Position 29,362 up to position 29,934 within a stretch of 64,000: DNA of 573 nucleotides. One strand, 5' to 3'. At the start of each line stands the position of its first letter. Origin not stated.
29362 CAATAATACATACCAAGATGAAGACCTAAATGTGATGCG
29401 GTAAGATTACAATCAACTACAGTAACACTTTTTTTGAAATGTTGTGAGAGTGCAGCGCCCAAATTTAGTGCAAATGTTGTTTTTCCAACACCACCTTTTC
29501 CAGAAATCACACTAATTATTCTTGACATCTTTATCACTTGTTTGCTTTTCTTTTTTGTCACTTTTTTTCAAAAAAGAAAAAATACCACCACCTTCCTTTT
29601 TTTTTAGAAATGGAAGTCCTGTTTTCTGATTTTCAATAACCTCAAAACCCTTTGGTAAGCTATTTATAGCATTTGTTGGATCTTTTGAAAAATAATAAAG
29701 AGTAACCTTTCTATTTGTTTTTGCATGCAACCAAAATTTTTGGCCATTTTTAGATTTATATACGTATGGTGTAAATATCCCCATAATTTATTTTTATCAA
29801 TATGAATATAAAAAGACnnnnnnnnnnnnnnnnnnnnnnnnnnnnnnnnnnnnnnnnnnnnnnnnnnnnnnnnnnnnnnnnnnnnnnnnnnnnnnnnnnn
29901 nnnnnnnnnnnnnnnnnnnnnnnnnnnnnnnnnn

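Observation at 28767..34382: Tightly coupled five-gene operon joining three envelope proteins and a small conserved protein to a MinD/ParA ATPase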

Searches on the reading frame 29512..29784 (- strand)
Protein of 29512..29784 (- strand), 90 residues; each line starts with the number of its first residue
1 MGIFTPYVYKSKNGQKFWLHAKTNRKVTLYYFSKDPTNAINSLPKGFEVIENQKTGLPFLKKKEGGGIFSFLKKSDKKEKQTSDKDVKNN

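Call 3: search_protein_families(library=pfam, proteins=[window:29512-29784:-], max_evalue=1)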
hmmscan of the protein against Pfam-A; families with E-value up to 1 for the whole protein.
window:29512-29784:- (90 aa): 1 family
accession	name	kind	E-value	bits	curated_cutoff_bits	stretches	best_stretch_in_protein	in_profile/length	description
PF09362.15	DUF1996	-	0.0024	18.4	27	1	5-75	50-123/237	Domain of unknown function (DUF1996)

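Call 4: search_protein_families(library=ncbifam, proteins=[window:29512-29784:-], max_evalue=1)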
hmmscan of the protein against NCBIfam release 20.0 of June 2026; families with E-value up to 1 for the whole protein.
window:29512-29784:- (90 aa): 0 families

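Call 9: find_homologous_proteins(query=window:29512-29784:-, max_evalue=0.01)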
Query window:29512-29784:- (90 aa): 56 proteins with E <= 0.01 among 65 candidates.
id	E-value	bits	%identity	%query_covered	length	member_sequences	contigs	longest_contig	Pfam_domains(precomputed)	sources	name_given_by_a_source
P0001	4.4e-53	194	100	100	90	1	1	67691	-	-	-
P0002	1.0e-29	120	66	96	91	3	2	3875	-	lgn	-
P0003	4.1e-29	118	59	98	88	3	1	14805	-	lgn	-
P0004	4.1e-29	118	62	97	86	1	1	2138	-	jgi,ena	-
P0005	9.6e-29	117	61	96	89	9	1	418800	-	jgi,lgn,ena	-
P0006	2.0e-28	116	63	90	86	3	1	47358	-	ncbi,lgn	ncbi:MAG: hypothetical protein QXK49_01780 [Candidatus Aenigmatarchaeota archaeon]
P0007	2.3e-28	116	62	96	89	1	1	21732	-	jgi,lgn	jgi:hypothetical protein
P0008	4.1e-28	115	58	98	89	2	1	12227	-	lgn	-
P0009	4.3e-28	115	61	91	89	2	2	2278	-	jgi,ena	-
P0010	8.7e-28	114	70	71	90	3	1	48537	-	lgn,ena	-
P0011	1.2e-26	110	53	98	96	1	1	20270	-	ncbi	ncbi:MAG: hypothetical protein QXO27_03825 [Candidatus Aenigmatarchaeota archaeon]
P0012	1.4e-26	110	65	87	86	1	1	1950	-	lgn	-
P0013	1.8e-26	109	65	88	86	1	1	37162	-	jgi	jgi:hypothetical protein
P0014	8.0e-26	107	67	78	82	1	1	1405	-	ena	-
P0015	1.0e-25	107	68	69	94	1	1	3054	-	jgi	jgi:hypothetical protein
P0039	2.2e-22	96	58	87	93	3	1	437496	-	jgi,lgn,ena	-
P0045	2.0e-21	93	53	94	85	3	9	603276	-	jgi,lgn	jgi:hypothetical protein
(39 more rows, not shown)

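Call 11: find_encoding_contigs(protein=P0005, flank=8000, max_places=2)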
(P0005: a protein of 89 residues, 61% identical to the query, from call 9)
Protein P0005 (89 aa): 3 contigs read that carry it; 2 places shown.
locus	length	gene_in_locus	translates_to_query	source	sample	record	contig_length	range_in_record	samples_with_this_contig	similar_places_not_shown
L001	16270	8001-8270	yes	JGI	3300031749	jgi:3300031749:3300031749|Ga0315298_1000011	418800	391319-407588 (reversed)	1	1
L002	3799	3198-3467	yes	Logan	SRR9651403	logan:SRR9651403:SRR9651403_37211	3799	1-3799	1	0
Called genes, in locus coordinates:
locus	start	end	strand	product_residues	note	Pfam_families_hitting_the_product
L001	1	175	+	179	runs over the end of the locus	-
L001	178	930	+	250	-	-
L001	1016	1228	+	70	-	-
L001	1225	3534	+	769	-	PF13620:CarboxypepD_reg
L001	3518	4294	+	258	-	PF00142:Fer4_NifH (weak), PF01656:CbiA, PF02374:ArsA_ATPase (weak), PF06564:CBP_BcsQ, PF09140:MipZ (weak), PF10609:ParA, PF13614:AAA_31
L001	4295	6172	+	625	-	-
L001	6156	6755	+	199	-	-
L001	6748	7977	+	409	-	-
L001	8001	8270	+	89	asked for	-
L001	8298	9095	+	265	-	PF00142:Fer4_NifH (faint), PF01656:CbiA, PF10609:ParA, PF13500:AAA_26, PF13614:AAA_31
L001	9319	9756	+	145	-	-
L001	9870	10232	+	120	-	PF17135:Ribosomal_L18, PF00828:Ribosomal_L27A (weak)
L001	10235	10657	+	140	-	PF00572:Ribosomal_L13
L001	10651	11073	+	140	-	PF00380:Ribosomal_S9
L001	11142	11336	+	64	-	PF01194:RNA_pol_N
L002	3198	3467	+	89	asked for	-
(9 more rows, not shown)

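Call 12: find_encoding_contigs(protein=P0045, flank=8000, max_places=2)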
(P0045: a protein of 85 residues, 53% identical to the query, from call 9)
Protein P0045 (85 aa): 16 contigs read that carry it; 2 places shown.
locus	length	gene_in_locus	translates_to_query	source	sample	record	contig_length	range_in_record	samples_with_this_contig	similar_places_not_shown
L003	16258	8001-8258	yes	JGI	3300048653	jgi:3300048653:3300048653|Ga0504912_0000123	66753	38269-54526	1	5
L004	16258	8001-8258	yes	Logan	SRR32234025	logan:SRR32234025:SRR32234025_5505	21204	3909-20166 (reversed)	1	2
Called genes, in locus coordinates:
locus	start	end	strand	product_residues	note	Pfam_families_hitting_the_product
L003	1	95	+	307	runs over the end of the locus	-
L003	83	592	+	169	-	-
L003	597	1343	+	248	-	-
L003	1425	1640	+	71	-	-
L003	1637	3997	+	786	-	PF13620:CarboxypepD_reg (faint), PF19077:Big_13 (faint), PF17210:SdrD_B (faint)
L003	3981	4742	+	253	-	PF00142:Fer4_NifH, PF01656:CbiA, PF02374:ArsA_ATPase (weak), PF06564:CBP_BcsQ (weak), PF09140:MipZ (weak), PF10609:ParA, PF13500:AAA_26 (faint), PF13614:AAA_31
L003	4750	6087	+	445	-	-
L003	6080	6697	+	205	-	-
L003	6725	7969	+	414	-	PF10633:NPCBM_assoc (faint)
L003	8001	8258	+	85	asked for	-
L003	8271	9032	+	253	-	PF00142:Fer4_NifH (faint), PF01656:CbiA, PF06564:CBP_BcsQ (faint), PF10609:ParA, PF13614:AAA_31, PF10609:ParA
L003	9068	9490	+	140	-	-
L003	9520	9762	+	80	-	-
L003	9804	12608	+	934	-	PF00270:DEAD, PF04851:ResIII, PF00271:Helicase_C, PF19306:WHD_Lhr, PF08494:DEAD_assoc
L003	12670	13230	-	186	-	-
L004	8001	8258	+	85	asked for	-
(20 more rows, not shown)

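Call 13: find_encoding_contigs(protein=P0039, flank=8000, max_places=2)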
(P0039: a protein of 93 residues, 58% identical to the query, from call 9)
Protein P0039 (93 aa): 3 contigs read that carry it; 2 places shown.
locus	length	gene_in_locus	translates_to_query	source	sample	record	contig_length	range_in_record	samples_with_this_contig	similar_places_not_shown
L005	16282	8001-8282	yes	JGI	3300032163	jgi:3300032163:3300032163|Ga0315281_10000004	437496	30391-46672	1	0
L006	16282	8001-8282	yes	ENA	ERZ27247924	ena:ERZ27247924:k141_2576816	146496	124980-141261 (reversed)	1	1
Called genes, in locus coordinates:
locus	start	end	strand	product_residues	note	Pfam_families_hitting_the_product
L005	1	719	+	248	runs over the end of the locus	-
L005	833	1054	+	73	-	-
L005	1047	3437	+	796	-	PF13620:CarboxypepD_reg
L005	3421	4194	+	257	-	PF00142:Fer4_NifH, PF01656:CbiA, PF02374:ArsA_ATPase (faint), PF06564:CBP_BcsQ, PF10609:ParA, PF13614:AAA_31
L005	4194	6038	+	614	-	-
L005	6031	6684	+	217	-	-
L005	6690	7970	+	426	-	-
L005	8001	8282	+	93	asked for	-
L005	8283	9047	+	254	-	PF00142:Fer4_NifH (faint), PF01656:CbiA, PF03796:DnaB_C (weak), PF06564:CBP_BcsQ (faint), PF10609:ParA, PF13614:AAA_31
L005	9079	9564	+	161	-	-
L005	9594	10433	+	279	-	-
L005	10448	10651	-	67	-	-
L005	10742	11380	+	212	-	PF00687:Ribosomal_L1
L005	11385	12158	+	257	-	PF00466:Ribosomal_L10, PF17777:RL10P_insert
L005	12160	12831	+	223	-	PF12838:Fer4_7 (weak), PF13187:Fer4_9 (weak), PF12797:Fer4_2 (weak), PF13237:Fer4_10 (weak), PF00037:Fer4 (weak), PF00085:Thioredoxin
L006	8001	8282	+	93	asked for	-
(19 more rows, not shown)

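Call 19: search_solved_structures(query=A1, max_evalue=10, show_alignments=2)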
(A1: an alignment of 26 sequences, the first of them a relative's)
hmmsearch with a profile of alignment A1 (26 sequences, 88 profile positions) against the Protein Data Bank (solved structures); distinct sequences matched with E-value up to 10: 15.
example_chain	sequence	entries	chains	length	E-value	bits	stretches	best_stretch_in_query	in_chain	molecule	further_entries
1wgq_A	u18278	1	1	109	0.012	18.8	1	4-79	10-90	FYVE, RhoGEF and PH domain containing 6; ethanol decreased 4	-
6avf_B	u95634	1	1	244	0.27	14.5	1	17-72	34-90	T-cell receptor beta variable 28,TCR beta chain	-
6at6_B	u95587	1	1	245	0.27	14.4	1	17-72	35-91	T-cell receptor beta variable 28, Human nkt tcr beta chain chimera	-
3oyo_A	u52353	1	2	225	0.56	13.4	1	9-53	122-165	hemopexin fold protein CP4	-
5d7l_E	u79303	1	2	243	0.63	13.3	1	25-66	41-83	MAV36 TCR Beta Chain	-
5d7k_E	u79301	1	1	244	0.64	13.3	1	25-66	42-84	MAV36 TCR Beta Chain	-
4gkz_B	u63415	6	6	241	0.68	13.2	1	17-65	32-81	Beta Chain of Class II TCR | Human T Cell Receptor Beta Chain | Human T-cell Receptor Beta Chain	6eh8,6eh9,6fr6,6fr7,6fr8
1fyt_E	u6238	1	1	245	0.7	13.1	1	17-65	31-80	T-CELL RECEPTOR BETA CHAIN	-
1j8h_E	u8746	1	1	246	0.71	13.1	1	17-65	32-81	T-CELL RECEPTOR BETA CHAIN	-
9bys_AAAB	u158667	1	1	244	0.76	13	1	17-65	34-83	TCR beta chain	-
6tro_E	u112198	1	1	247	0.83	12.9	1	17-65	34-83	T-cell receptor beta chain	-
4zdh_B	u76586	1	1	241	1.2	12.3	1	17-60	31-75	Beta chain of JKF6 T-cell receptor,Protein TRBV28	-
4eup_H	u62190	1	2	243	1.2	12.3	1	17-60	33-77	JKF6 beta chain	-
8es7_B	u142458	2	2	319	1.3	12.3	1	17-64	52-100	PN45545 TCR beta chain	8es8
3mbq_A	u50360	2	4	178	1.7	11.9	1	36-59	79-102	Deoxyuridine 5'-triphosphate nucleotidohydrolase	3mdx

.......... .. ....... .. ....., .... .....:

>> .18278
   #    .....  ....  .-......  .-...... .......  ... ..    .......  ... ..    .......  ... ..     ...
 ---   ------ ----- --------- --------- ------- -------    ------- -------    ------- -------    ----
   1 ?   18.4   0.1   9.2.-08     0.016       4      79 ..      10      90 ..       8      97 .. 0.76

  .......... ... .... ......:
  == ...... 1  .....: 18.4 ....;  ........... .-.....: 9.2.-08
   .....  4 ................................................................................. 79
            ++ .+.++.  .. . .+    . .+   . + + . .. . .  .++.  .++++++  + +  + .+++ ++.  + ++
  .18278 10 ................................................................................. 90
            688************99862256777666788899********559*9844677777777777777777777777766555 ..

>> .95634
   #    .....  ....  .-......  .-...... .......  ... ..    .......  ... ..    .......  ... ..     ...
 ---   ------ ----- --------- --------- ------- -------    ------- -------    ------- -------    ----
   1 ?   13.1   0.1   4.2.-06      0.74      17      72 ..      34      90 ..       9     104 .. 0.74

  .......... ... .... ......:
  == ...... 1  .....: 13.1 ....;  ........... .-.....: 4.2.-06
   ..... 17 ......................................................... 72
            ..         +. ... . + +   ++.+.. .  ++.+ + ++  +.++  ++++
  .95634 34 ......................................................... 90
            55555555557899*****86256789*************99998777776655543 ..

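Call 25: search_protein_representatives(alignment_id=A1)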
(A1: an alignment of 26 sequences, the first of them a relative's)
Query: 26 sequences, 88 profile positions. Proteins with E-value up to 0.001 (for the whole library): 472; up to 1e-10: 34; up to 1e-30: 3. The best 150 are listed.
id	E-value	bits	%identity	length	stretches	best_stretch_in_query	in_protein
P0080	1.5e-32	127.4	-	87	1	1-85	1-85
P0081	2.1e-32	127.0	-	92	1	1-87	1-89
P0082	7.7e-32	125.2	-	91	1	1-84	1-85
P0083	1.1e-25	105.5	-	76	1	1-64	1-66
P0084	2.9e-24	100.9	-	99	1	1-64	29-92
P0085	3.4e-24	100.7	-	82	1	1-77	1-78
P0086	5.7e-24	100.0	-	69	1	1-66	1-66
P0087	8.9e-24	99.4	-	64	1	1-63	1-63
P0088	7.8e-21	89.9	-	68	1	1-55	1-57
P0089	1.2e-20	89.4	-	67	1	1-78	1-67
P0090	2.3e-20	88.5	-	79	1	1-73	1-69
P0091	5.3e-19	84.1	-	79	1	1-75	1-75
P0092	2.0e-18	82.2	-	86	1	1-76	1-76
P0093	9.6e-18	80.0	-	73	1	3-62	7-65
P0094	1.8e-17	79.1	-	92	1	1-67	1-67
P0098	5.5e-16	74.4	-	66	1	1-64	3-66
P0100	1.2e-15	73.4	-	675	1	9-82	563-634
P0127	8.4e-10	54.6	-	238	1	6-63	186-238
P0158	1.7e-08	50.4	-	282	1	11-67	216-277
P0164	4.3e-08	49.1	-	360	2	23-78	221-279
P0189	1.6e-07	47.3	-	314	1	5-63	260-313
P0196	2.1e-07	46.9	-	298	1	7-63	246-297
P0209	3.2e-07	46.3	-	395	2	26-62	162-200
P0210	3.2e-07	46.3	-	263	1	6-64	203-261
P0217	4.2e-07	45.9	-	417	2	21-63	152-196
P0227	5.2e-07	45.6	-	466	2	27-62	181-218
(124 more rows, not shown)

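Call 26: search_protein_families(library=pfam, proteins=[P0100, P0127, P0158, P0189, P0196, P0210, P0164, P0209, P0217, P0227], max_evalue=0.01)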
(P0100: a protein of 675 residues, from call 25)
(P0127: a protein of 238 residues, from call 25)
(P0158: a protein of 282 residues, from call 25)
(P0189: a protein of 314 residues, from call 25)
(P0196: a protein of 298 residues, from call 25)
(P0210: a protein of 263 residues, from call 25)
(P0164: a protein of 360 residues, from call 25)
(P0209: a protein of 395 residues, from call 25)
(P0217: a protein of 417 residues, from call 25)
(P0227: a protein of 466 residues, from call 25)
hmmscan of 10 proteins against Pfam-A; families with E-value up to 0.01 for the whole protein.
P0100 (675 aa): 0 families

P0127 (238 aa): 3 families
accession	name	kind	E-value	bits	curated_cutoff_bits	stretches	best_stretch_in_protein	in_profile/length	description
PF07851.19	TMEM120A-B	-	0.0016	18.2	29.8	1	6-92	2-89/324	TMEM120A/B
PF06103.16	DUF948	-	0.0042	17.7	37.2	0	40-90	25-79/89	Bacterial protein of unknown function (DUF948)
PF00804.31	Syntaxin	-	0.0076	16.5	26.7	0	2-78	12-87/157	Syntaxin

P0158 (282 aa): 0 families

P0189 (314 aa): 0 families

P0196 (298 aa): 1 family
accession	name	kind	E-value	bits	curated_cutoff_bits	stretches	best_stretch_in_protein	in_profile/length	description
PF04513.17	Baculo_PEP_C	-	0.0019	18.7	38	0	96-158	36-95/140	Baculovirus polyhedron envelope protein, PEP, C terminus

P0210 (263 aa): 2 families
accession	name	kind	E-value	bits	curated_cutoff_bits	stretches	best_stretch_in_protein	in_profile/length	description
PF00881.29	Nitroreductase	-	1.8e-29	103.5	23.5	2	53-139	83-167/167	Nitroreductase family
PF14512.11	TM1586_NiRdase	-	6.1e-12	46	27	1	97-162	91-155/215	Putative TM nitroreductase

P0164 (360 aa): 1 family
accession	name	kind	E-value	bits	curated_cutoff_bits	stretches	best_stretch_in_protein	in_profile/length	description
PF09954.14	DUF2188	-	6.7e-08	33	22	1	307-354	8-58/62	Uncharacterized protein conserved in bacteria (DUF2188)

P0209 (395 aa): 0 families

P0217 (417 aa): 2 families
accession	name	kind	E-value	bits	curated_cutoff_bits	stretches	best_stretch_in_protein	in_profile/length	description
PF11722.13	zf-TRM13_CCCH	-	2.5e-07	30.6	20.9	2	366-382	13-29/29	CCCH zinc finger in TRM13 protein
PF23477.1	zf_Tbcl_2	-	0.0045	17.1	27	0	67-96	2-32/37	Probable treble clef zinc finger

P0227 (466 aa): 0 families

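Call 28: predict_structure(alignment_id=A1)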
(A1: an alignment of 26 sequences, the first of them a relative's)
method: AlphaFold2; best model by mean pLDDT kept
length: 90 residues; sequences in the alignment: 26
mean_pLDDT: 74.0   pTM: 0.56
mean pLDDT of the five models: 74.0, 73.2, 73.0, 72.6, 54.0
residues with pLDDT >= 90: 26; 70-90: 33; 50-70: 11; < 50: 20
segments of 3 or more residues with pLDDT < 50: 73-90
pLDDT, mean of each block of 10 residues (from residue 1): 73 90 91 90 87 88 64 46 38
secondary structure, 60 per line:
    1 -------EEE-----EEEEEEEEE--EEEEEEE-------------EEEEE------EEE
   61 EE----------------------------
elements in order: E8-10 E16-24 E27-33 E47-51 E58-62

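Call 30: find_related_loci(query=A1, collection=genome_contigs, flank=8000)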
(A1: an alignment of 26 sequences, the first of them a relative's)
Query A1 (90 aa) in genome_contigs; peptide patterns used: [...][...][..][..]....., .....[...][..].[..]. (x = any residue, [..] = any of these).
97 stretches matched a pattern; 33 encode a relative of the query (tblastn E <= 1e-3); 33 distinct loci.
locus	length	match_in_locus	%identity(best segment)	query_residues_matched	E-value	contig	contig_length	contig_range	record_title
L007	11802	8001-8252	58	1-82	2e-29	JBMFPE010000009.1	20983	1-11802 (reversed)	MAG: Candidatus Aenigmatarchaeota archaeon isolate KM4338-55 NODE_9_length_20983_cov_2.765139, whole genome shotgun sequ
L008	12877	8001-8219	64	1-72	5e-29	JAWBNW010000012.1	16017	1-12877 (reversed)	MAG: Candidatus Aenigmatarchaeota archaeon isolate HHBFW-2_201803_bins_130 HHBFW-2_201803_bins_130_scaffold_12, whole ge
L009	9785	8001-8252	60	1-84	7e-29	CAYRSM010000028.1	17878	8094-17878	MAG TPA_asm: uncultured archaeon isolate SRP093762_co1_53 genome assembly, contig: NODE_1896_length_17878_cov_10.425125,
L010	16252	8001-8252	57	1-82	9e-29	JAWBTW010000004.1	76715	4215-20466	MAG: Candidatus Aenigmatarchaeota archaeon isolate JZ-1_201709_bins_53 JZ-1_201709_bins_53_scaffold_4, whole genome shot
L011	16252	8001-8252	56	1-82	1e-28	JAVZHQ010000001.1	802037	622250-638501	MAG: Candidatus Aenigmatarchaeota archaeon isolate DRTY-6_201808_bins_93 DRTY-6_201808_bins_93_scaffold_1, whole genome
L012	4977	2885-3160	53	1-86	4e-28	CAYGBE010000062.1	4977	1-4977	MAG TPA_asm: uncultured archaeon isolate ERP108616_co1_335 genome assembly, contig: k119_45023, whole genome shotgun seq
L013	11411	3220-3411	70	1-64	2e-28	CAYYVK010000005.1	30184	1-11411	MAG TPA_asm: uncultured archaeon isolate SRP104967_co1_67 genome assembly, contig: NODE_474_length_30184_cov_44.086793,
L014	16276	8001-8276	52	1-89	8e-28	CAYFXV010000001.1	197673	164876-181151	MAG TPA_asm: uncultured archaeon isolate ERP108616_co2_179 genome assembly, contig: NODE_15_length_197673_cov_27.985092,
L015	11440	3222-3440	66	1-72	7e-28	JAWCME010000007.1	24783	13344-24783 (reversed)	MAG: Candidatus Aenigmatarchaeota archaeon isolate JZ-2_201705_bins_269 JZ-2_201705_bins_269_scaffold_7, whole genome sh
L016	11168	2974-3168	65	1-65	2e-27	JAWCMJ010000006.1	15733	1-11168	MAG: Candidatus Aenigmatarchaeota archaeon isolate JZ-2_201705_bins_275 JZ-2_201705_bins_275_scaffold_6, whole genome sh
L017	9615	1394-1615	64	1-73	3e-27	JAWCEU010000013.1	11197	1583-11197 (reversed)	MAG: Candidatus Aenigmatarchaeota archaeon isolate JZ-1_202007_bins_103 JZ-1_202007_bins_103_scaffold_13, whole genome s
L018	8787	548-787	60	1-80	5e-27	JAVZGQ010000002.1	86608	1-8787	MAG: Candidatus Aenigmatarchaeota archaeon isolate DRTY-6_201808_bins_43 DRTY-6_201808_bins_43_scaffold_2, whole genome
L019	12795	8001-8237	54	1-79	5e-27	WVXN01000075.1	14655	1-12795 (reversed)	MAG: Candidatus Aenigmatarchaeota archaeon isolate CS1-C013 C_merged_R1_(paired)_contig_7260, whole genome shotgun seque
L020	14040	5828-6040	63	1-70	7e-27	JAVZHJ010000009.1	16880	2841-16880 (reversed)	MAG: Candidatus Aenigmatarchaeota archaeon isolate DRTY-6_201808_bins_83 DRTY-6_201808_bins_83_scaffold_9, whole genome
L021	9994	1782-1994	65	1-70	8e-27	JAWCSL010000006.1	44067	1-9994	MAG: Candidatus Aenigmatarchaeota archaeon isolate JZ-2_202101_bins_119 JZ-2_202101_bins_119_scaffold_6, whole genome sh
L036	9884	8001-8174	56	7-64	6e-17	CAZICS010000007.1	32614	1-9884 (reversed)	MAG TPA_asm: uncultured archaeon isolate binchicken_co6_512 genome assembly, contig: NODE_1012_length_32614_cov_19.60493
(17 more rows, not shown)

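Call 32: fold_search(model_id=the predicted structure, library=pdb)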
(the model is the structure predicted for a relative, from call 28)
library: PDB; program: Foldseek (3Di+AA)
matches with E <= 10: 112; with E <= 0.001: 0
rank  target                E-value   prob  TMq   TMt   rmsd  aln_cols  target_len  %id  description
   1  7jr9_A                5.8e-01  0.13  0.21  0.08  13.0        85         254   13  Chlamydomonas reinhardtii radial spoke minimal head complex (released 2020-12-16)
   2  3tqy_D                2.6e+00  0.15  0.22  0.21   3.3        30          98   20  Structure of a single-stranded DNA-binding protein (ssb), from Coxiella burnetii (released 2011-09-21)
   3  6irq_B                2.6e+00  0.08  0.25  0.23   9.0        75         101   12  Complexed crystal structure of PaSSB with ssDNA dT25 at 1.91 angstrom resolution (released 2019-12-11)
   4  1x3f_A                2.9e+00  0.09  0.20  0.17   3.9        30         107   20  Crystal structure of the single-stranded DNA-binding protein from Mycobacterium SMEGMATIS (released 2005-08-15)
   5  6dqj_A                3.1e+00  0.06  0.22  0.02   7.7        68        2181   12  Human type 3 1,4,5-inositol trisphosphate receptor in a ligand-free state (released 2018-08-01)
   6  5d8e_C                3.3e+00  0.11  0.29  0.25   8.6        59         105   15  crystal structure of SSB from homo sapiens (released 2016-08-17)
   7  5k8j_A                3.3e+00  0.03  0.15  0.16  12.5        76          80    8  Structure of Caulobacter crescentus VapBC1 (apo form) (released 2016-12-28)
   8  4cdk_H                3.5e+00  0.14  0.28  0.25   3.9        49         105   14  Structure of ZNRF3-RSPO1 (released 2014-01-08)
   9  5n86_A                3.5e+00  0.12  0.25  0.17   7.0        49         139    8  Crystal structure of FAS1 domain of hyaluronic acid receptor stabilin-2 (released 2018-06-27)
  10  4kte_L                3.5e+00  0.07  0.24  0.12   6.3        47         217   13  Fab fragment of HIV vaccine-elicited CD4bs-directed antibody, GE148, from non-human primate (released 2014-02-05)
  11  6z1p_Ag               3.5e+00  0.06  0.21  0.13   8.5        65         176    6  Structure of the mitochondrial ribosome from Tetrahymena thermophila (released 2020-06-24)
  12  7vum_C                3.5e+00  0.04  0.20  0.20   8.3        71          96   15  Crystal structure of SSB complexed with que (released 2022-03-09)
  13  6jdg_B                3.9e+00  0.04  0.22  0.21   8.5        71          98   17  Complexed crystal structure of PaSSB with ssDNA dT20 at 2.39 angstrom resolution (released 2019-12-11)
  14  5odn_D                3.9e+00  0.04  0.20  0.18   9.0        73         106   11  Salinibacter ruber Single-Strand Binding protein (released 2018-08-01)
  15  6irq_A                3.9e+00  0.02  0.17  0.16   9.8        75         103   15  Complexed crystal structure of PaSSB with ssDNA dT25 at 1.91 angstrom resolution (released 2019-12-11)
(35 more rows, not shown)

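Call 55: find_encoding_contigs(protein=P0098, flank=5000, max_places=2)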
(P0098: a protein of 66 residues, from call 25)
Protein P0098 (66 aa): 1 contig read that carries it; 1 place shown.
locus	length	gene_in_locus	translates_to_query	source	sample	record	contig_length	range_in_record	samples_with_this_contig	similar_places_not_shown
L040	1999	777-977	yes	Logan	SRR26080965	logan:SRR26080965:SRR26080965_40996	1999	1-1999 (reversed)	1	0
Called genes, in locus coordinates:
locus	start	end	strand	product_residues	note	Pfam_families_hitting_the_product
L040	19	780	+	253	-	PF00113:Enolase_C, PF13378:MR_MLE_C (weak)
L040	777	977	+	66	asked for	-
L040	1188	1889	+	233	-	-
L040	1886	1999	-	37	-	?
